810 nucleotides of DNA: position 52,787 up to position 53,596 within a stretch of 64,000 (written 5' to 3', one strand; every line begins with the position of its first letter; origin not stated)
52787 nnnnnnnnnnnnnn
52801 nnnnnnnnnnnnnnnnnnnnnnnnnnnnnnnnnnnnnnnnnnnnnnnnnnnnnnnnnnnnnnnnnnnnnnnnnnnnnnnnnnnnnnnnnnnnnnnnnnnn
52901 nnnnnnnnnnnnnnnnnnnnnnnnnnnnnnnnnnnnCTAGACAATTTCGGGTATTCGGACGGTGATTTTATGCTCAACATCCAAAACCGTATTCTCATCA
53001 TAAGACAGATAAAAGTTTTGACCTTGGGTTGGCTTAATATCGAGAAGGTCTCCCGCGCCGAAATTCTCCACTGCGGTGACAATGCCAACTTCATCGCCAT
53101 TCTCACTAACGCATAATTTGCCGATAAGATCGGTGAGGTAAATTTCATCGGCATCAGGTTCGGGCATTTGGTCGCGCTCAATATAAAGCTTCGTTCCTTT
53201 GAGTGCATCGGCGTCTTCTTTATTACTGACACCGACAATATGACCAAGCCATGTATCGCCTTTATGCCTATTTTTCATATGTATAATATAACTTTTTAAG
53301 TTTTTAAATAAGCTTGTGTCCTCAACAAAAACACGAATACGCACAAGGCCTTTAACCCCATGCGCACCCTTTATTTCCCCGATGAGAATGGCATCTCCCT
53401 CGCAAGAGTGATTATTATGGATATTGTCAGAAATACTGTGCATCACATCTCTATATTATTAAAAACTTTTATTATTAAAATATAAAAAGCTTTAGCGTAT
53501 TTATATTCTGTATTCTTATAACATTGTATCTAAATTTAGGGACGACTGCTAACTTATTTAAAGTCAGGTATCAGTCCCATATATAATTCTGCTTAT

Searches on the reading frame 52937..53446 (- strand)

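Call 94: search_protein_families(library=pfam, proteins=[window:52937-53446:-], max_evalue=0.0001)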
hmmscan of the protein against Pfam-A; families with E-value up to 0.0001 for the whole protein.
window:52937-53446:- (169 aa): 3 families
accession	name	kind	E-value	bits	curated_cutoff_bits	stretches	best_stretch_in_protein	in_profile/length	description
PF01782.24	RimM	-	5.5e-12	46.2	23.5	1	22-93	2-84/84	RimM N-terminal domain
PF24986.1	PRC_RimM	-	1.7e-08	34.4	27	1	105-167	2-67/69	RimM PRC barrel domain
PF05239.21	PRC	-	3.5e-06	27.4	21.2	1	100-167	2-75/78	PRC-barrel domain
